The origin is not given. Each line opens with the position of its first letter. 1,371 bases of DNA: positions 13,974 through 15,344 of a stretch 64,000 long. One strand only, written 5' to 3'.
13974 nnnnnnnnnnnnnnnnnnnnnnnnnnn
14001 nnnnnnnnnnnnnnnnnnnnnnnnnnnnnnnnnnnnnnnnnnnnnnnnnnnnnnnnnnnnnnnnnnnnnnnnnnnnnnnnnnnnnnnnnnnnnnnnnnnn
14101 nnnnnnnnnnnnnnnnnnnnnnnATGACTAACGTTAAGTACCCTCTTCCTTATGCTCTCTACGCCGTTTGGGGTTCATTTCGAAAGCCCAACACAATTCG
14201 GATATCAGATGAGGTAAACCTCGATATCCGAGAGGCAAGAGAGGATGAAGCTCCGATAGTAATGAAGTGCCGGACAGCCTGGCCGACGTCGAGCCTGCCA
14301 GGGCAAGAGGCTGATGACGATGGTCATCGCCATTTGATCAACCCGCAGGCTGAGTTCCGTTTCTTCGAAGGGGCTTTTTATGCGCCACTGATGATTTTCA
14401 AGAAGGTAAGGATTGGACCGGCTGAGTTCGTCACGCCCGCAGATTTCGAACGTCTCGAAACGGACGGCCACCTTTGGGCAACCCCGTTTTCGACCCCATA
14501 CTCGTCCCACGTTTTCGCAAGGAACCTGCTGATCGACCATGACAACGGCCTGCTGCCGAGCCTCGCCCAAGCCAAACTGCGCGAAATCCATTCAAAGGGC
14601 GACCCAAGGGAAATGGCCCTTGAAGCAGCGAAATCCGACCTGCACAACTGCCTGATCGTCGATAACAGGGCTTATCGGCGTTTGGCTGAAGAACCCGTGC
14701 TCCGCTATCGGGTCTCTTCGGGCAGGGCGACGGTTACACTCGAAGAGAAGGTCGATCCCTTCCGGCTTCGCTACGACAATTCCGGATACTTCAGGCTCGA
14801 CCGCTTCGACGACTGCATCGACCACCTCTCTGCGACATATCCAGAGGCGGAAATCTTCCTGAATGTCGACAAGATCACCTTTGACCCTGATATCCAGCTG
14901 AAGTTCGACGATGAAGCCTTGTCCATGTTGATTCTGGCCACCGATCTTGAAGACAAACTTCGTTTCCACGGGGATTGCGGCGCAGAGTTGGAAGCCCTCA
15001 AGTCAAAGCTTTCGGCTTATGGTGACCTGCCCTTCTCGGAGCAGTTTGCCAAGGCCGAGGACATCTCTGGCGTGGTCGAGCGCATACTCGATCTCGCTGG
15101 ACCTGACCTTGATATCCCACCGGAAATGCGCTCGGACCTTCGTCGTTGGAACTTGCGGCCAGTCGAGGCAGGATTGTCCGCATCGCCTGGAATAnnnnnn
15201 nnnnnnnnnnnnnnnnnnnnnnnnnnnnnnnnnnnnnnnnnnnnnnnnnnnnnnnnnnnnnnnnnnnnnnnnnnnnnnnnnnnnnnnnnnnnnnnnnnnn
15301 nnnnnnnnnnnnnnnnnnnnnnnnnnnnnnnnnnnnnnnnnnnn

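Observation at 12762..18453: Operon of five tandem, divergent paralogs of an uncharacterised ~360-aa protein family, plus an upstream remnant of a sixth copy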

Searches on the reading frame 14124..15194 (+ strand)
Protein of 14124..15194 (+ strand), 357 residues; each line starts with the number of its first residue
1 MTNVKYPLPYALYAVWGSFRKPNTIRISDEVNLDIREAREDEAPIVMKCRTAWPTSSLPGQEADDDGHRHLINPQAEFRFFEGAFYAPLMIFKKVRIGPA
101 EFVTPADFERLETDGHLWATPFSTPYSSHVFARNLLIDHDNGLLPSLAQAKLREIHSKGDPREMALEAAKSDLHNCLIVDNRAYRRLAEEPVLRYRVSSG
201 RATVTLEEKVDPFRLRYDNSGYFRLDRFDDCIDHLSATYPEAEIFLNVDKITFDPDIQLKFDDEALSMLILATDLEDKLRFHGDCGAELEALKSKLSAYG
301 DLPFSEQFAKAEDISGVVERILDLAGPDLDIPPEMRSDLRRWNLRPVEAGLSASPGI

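Call 4: search_protein_families(library=pfam, proteins=[window:14124-15194:+], max_evalue=1)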
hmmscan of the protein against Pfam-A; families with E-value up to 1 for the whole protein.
window:14124-15194:+ (357 aa): 0 families

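Call 5: search_protein_families(library=phrogs, proteins=[window:14124-15194:+], max_evalue=1)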
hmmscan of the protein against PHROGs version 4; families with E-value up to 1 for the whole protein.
window:14124-15194:+ (357 aa): 1 family
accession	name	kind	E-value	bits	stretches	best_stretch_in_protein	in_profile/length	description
phrog_9431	-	unknown function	0.4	11.9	1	163-199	26-61/66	-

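Call 8: search_protein_families(library=ncbifam, proteins=[window:14124-15194:+], max_evalue=1)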
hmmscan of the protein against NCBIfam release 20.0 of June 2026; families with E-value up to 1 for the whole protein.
window:14124-15194:+ (357 aa): 0 families

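Call 9: search_protein_families(library=padloc, proteins=[window:14124-15194:+], max_evalue=1)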
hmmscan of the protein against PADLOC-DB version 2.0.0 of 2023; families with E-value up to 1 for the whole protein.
window:14124-15194:+ (357 aa): 0 families

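Call 13: find_homologous_proteins(query=A2, max_evalue=0.001)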
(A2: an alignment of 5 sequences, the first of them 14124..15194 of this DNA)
Query A2 (5 sequences) (357 aa, profile of the alignment): 14 proteins with E <= 0.001 among 8000 candidates.
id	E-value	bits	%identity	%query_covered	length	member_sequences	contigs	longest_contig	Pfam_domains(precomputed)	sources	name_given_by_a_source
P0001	4.4e-135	469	26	99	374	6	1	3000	-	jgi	jgi:hypothetical protein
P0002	1.8e-131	457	89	100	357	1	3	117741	PF27633.1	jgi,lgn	jgi:hypothetical protein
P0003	2.7e-129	450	85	100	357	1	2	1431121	PF27633.1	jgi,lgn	jgi:hypothetical protein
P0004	9.0e-129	448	85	100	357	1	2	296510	PF27633.1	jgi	jgi:hypothetical protein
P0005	4.0e-128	446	85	100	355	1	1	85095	PF27633.1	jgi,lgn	jgi:hypothetical protein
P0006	1.3e-120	421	26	100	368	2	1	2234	-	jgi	jgi:hypothetical protein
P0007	1.7e-120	421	25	99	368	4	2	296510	-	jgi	jgi:hypothetical protein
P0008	1.1e-116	408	25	100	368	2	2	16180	-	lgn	-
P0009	1.8e-114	401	26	99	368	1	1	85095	-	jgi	jgi:hypothetical protein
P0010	5.1e-112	393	95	87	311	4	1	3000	-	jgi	jgi:hypothetical protein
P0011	1.8e-96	342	56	100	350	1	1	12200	PF27633.1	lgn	-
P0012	7.4e-82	294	28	97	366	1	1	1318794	-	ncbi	-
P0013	1.3e-75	273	28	97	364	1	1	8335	-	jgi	jgi:hypothetical protein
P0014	5.3e-72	261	31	97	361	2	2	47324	PF27633.1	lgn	-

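Call 15: find_encoding_contigs(protein=P0012, flank=10000, max_places=4)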
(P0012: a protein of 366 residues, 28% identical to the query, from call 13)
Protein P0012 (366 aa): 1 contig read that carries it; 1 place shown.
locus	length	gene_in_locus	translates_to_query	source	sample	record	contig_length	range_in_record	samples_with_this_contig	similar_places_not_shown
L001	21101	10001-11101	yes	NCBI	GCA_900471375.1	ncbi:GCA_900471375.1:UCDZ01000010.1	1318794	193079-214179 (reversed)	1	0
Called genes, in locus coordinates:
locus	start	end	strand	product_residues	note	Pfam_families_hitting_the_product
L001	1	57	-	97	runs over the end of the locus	-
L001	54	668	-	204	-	-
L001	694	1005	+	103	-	-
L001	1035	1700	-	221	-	-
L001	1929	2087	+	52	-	-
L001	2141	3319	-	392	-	PF01743:PolyA_pol, PF12627:PolyA_pol_RNAbd (weak)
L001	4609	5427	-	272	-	-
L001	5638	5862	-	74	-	-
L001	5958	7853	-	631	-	PF07282:Cas12f1-like_TNB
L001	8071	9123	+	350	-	PF27633:DUF8359 (faint)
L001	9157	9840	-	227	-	-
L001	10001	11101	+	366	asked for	-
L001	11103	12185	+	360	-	PF27633:DUF8359 (faint)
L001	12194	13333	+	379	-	-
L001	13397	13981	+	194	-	-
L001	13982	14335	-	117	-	-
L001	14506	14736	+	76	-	-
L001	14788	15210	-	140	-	PF14106:DUF4279 (weak)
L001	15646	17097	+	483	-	-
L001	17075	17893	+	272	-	-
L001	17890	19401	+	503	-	-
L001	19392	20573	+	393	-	PF00691:OmpA (weak)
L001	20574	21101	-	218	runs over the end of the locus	PF00565:SNase, PF27542:ArfC (weak)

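Call 16: find_encoding_contigs(protein=P0003, flank=10000, max_places=4)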
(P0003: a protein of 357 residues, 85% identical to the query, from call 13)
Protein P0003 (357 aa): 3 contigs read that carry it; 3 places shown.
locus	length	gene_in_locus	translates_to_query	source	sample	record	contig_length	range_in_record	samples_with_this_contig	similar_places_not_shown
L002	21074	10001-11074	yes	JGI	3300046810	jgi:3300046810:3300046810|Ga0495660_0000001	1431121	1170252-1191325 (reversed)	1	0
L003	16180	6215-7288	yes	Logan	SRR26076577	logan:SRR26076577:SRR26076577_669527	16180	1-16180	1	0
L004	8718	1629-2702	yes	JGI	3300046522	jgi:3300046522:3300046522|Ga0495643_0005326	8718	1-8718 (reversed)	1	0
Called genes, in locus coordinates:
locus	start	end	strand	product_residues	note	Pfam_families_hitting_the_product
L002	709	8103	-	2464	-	PF05345:He_PIG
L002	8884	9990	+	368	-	-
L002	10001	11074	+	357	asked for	PF27633:DUF8359 (weak)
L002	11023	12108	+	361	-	PF27633:DUF8359 (weak)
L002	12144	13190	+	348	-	PF27633:DUF8359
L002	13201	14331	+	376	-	-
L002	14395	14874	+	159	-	-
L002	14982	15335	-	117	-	-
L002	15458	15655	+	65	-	-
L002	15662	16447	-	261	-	-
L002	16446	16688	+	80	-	-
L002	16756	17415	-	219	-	-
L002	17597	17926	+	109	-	-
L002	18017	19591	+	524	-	-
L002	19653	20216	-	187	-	-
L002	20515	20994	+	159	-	-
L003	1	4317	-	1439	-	?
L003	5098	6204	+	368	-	-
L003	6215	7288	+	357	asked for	PF27633:DUF8359 (weak)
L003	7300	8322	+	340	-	PF27633:DUF8359 (weak)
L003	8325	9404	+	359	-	PF27633:DUF8359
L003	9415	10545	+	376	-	-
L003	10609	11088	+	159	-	-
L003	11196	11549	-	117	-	-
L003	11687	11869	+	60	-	-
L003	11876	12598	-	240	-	-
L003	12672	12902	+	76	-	-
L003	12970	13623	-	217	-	-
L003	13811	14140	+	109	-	-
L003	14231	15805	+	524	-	-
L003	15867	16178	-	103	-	?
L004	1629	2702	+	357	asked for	PF27633:DUF8359 (weak)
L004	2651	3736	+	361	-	PF27633:DUF8359 (weak)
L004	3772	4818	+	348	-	PF27633:DUF8359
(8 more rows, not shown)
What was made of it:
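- Closest known: Pfam PF27633. Same: Orthologs of W2-W4 carry precomputed PF27633 hits (call 16).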

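Call 19: find_related_loci(query=P0012, collection=genome_contigs, flank=10000)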
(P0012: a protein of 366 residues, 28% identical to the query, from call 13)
Query P0012 (366 aa) in genome_contigs; peptide patterns used: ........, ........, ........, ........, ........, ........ (x = any residue, [..] = any of these).
42 stretches matched a pattern, but none encodes a relative of the query by tblastn (E <= 1e-3).

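Call 22: search_protein_representatives(alignment_id=A2)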
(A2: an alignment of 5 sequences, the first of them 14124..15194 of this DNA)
Query: 5 sequences, 368 profile positions. Proteins with E-value up to 0.001 (for the whole library): 144; up to 1e-10: 62; up to 1e-30: 26. The best 144 are listed.
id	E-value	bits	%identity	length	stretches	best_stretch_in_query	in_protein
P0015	5.0e-142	489.8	-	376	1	1-368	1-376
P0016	8.1e-128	443.1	-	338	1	24-368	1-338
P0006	4.0e-121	421.0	-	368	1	2-368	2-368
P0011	5.7e-97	341.6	-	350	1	1-365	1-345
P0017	1.3e-92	327.3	-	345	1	1-367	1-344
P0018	2.7e-89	316.3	-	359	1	1-360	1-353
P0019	4.7e-85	302.4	-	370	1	1-361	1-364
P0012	2.3e-82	293.5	-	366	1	1-368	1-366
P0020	3.8e-81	289.5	-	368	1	1-361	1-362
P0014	1.7e-72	261.0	-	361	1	1-361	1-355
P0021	2.1e-69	250.9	-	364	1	1-363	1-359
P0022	3.9e-62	226.9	-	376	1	1-361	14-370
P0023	2.0e-57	211.4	-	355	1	1-361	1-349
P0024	1.5e-56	208.5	-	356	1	1-366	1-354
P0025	4.5e-56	207.0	-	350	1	1-361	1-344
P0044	4.1e-19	85.4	-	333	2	146-364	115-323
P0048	1.2e-15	73.9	-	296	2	152-361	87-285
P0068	2.0e-11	60.0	-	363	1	3-359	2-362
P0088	1.1e-08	51.1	-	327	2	160-362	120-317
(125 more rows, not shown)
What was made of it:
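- On Pfam DUF8359 (PF27633): The five-copy profile retrieves those proteins over most of their length (call 22).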

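Call 26: find_homologous_proteins(query=A3, max_evalue=0.001)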
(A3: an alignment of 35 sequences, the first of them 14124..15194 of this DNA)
Query A3 (35 sequences) (357 aa, profile of the alignment): 10 proteins with E <= 0.001 among 8000 candidates.
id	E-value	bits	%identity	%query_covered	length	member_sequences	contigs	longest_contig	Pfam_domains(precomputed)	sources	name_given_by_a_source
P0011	2.6e-106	374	56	100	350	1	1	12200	PF27633.1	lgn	-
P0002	6.6e-100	353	89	100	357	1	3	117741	PF27633.1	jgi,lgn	jgi:hypothetical protein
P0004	8.4e-100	353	85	100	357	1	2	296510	PF27633.1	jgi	jgi:hypothetical protein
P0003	8.1e-99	349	85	100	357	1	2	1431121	PF27633.1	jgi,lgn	jgi:hypothetical protein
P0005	4.7e-98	347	85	100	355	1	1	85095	PF27633.1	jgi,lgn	jgi:hypothetical protein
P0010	4.4e-78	281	95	87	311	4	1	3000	-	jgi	jgi:hypothetical protein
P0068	1.1e-70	257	24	60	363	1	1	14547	PF27633.1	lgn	-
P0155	8.7e-49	185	22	43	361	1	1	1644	PF27633.1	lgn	-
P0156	2.0e-41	161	24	57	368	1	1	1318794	-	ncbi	-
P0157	1.8e-17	82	28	36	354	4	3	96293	PF27633.1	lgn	-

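Call 28: find_encoding_contigs(protein=P0157, flank=10000, max_places=3)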
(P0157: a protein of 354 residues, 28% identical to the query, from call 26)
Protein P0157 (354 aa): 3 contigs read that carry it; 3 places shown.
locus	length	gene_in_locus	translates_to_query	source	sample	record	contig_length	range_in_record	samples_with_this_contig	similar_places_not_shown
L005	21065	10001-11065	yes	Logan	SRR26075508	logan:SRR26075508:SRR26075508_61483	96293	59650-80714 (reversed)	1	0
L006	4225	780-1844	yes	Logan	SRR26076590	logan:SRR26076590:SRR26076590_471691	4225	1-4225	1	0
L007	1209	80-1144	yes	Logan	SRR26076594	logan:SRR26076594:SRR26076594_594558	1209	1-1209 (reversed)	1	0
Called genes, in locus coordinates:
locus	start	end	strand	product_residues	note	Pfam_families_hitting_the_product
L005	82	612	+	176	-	-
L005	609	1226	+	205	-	-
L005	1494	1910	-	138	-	PF04352:ProQ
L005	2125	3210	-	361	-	-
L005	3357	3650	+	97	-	-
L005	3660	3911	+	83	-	-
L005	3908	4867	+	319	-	-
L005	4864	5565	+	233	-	-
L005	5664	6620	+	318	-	PF04055:Radical_SAM (weak)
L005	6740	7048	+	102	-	-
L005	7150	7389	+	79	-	-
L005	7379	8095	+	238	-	-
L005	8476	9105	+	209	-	PF03575:Peptidase_S51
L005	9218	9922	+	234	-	PF01966:HD (weak)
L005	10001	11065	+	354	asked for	PF27633:DUF8359 (weak)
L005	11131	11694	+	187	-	-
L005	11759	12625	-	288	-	PF08843:AbiEii (faint)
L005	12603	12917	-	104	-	-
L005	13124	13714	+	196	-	-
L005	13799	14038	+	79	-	PF09722:Xre_MbcA_ParS_C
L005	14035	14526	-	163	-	-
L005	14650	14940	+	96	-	-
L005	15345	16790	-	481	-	-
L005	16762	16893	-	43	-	-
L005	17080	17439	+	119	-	-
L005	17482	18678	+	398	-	PF01966:HD, PF08433:KTI12 (faint), PF13671:AAA_33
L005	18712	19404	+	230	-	-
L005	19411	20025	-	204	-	PF01330:RuvA_N, PF14520:HHH_5, PF07499:RuvA_C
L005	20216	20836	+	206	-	PF03848:TehB, PF13489:Methyltransf_23 (weak), PF08241:Methyltransf_11, PF08242:Methyltransf_12, PF13649:Methyltransf_25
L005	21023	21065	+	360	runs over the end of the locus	PF00768:Peptidase_S11, PF13354:Beta-lactamase2 (weak)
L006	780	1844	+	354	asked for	PF27633:DUF8359 (weak)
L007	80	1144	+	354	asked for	PF27633:DUF8359 (weak)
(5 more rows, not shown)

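Call 29: find_encoding_contigs(protein=P0014, flank=10000, max_places=3)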
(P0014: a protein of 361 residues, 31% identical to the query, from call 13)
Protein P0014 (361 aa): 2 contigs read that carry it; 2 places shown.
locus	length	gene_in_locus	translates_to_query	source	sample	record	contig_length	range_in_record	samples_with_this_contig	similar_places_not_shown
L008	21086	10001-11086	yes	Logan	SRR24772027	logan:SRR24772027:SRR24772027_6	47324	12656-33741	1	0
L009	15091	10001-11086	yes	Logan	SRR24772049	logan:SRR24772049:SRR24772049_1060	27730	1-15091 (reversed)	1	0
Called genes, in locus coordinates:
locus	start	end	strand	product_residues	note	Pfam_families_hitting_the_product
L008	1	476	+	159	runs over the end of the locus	-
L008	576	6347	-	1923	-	PF05345:He_PIG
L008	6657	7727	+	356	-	-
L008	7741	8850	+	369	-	-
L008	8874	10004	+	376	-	PF27633:DUF8359 (weak)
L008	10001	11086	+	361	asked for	PF27633:DUF8359 (faint)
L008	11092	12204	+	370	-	PF27633:DUF8359 (weak)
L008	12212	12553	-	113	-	-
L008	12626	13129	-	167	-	-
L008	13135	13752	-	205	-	PF15523:Ntox16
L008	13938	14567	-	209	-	PF00440:TetR_N, PF13305:TetR_C_33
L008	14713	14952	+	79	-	PF05360:YiaAB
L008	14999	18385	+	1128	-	PF07690:MFS_1, PF01553:Acyltransferase, PF00501:AMP-binding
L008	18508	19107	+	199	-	-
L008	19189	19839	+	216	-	PF05076:SUFU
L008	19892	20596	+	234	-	-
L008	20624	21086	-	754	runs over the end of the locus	-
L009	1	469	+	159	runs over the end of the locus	-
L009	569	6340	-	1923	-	PF05345:He_PIG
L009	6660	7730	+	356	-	-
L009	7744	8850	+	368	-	-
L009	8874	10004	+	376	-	PF27633:DUF8359 (faint)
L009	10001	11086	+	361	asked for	PF27633:DUF8359 (faint)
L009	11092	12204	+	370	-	PF27633:DUF8359 (weak)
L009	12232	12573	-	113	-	-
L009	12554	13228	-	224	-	PF11429:Colicin_D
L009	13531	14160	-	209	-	PF00440:TetR_N, PF13305:TetR_C_33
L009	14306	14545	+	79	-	PF05360:YiaAB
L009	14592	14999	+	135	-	PF05977:MFS_3 (weak)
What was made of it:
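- On Polymorphic-toxin effector or immunity repertoire: The toxin cassettes in L008 and L009 are separate, on the opposite strand, downstream of the array (call 29).
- Closest known: Arrays of immunity genes next to polymorphic toxins. Same: They lie near large secreted-protein genes and, in L008/L009, near real toxin cassettes (call 29).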

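Call 30: find_encoding_contigs(protein=P0068, flank=10000, max_places=3)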
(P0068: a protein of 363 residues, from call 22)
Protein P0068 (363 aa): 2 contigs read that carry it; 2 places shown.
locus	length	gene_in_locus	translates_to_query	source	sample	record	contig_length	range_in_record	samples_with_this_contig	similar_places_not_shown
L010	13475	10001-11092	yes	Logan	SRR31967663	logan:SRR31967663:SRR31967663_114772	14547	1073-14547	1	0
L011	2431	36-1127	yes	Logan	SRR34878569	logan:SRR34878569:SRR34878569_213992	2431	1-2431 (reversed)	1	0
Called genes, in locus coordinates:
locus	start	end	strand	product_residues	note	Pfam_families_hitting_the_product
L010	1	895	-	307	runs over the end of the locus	-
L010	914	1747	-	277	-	-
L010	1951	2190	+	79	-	-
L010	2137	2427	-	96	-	-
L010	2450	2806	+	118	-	PF01451:LMWPc (weak)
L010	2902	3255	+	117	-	-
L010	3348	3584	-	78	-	-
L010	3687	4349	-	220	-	-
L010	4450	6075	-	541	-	-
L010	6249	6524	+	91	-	-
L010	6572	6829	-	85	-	-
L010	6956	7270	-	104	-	-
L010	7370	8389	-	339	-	PF02732:ERCC4, PF12826:HHH_2 (weak), PF14520:HHH_5, PF00633:HHH (weak)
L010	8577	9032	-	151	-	-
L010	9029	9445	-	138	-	-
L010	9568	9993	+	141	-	-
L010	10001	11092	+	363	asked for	PF27633:DUF8359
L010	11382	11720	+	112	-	-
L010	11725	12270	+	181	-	-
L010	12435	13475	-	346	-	?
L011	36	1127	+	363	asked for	PF27633:DUF8359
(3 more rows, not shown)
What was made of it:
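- Single-copy members lie near ProQ, AbiEii, HD, ERCC4 and TnpB-like genes (calls 15, 28, 30).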

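Call 31: search_dna_similar(query=window:14124-15194:+, collection=plasmids, mode=protein, max_evalue=0.001)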
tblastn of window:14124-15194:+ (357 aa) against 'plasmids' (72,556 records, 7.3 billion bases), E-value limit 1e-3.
No match.

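Call 32: search_dna_similar(query=window:14124-15194:+, collection=phages, mode=protein, max_evalue=0.001)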
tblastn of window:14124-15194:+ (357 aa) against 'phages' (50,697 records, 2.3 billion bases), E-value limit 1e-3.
No match.
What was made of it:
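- On Phage or plasmid protein families: PHROGs gave only chance-level hits (call 5). tblastn against phages and plasmids gave no match (calls 31, 32).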

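Call 33: predict_structure(alignment_id=A3)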
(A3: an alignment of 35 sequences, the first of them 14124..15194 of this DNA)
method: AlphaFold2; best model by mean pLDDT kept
length: 357 residues; sequences in the alignment: 35
mean_pLDDT: 92.6   pTM: 0.89
mean pLDDT of the five models: 92.6, 91.6, 91.5, 90.6, 90.5
residues with pLDDT >= 90: 298; 70-90: 47; 50-70: 8; < 50: 4
segments of 3 or more residues with pLDDT < 50: 351-353
pLDDT, mean of each block of 10 residues (from residue 1): 97 96 97 98 98 91 77 96 98 93 97 92 88 91 96 95 96 98 98 95 95 79 96 96 96 94 95 93 88 96 95 97 91 94 81 49
secondary structure, 60 per line:
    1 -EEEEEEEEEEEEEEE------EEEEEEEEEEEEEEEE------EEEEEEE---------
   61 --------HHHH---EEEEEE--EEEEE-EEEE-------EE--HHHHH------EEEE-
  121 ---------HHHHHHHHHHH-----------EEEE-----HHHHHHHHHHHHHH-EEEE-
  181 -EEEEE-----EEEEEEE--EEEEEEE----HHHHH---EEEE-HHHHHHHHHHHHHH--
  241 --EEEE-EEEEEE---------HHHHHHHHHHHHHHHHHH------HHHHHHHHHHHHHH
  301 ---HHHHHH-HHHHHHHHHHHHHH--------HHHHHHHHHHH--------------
elements in order: E2-16 E23-38 E45-51 H69-72 E76-81 E84-88 E90-93 H105-109 E116-119 H130-140 E152-155 H161-174 E176-179 E182-186 E192-198 E201-207 H212-216 E220-223 H225-238 E243-246 E248-253 H263-280 H287-300 H304-309 H311-324 H333-343
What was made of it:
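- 14124..15197 (+): Paralog W2 (type C, 357 aa). This is the copy I modelled. AF2 pLDDT 92.6, pTM 0.89 (call 33).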

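Call 35: search_solved_structures(query=A3, max_evalue=1)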
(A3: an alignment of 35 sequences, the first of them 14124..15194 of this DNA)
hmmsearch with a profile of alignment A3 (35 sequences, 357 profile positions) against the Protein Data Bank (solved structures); distinct sequences matched with E-value up to 1: 8.
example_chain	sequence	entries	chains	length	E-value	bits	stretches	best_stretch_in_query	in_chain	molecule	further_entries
9r1o_A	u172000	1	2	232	0.024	17.2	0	278-329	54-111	sc-apCC-6-DPH-NR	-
8a3k_UNK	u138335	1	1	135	0.17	14.3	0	276-329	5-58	sc-apCC-4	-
9cfs_A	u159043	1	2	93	0.21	14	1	266-345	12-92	Long regulatory protein rop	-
5j10_A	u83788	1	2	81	0.42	13.1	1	257-315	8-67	peptide design 2L4HC2_24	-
8cwy_A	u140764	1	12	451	0.58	12.6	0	271-342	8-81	T32-15-1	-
1u89_A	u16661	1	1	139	0.65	12.4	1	230-331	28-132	Talin 1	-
7mwr_B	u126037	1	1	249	0.7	12.3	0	271-343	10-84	LHD101B4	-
2lw1_A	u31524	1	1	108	0.78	12.2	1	267-346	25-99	ABC transporter ATP-binding protein uup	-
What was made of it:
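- On Any structurally characterised fold: The profile search against PDB sequences has a best E of 0.024, to designed coiled coils (call 35).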
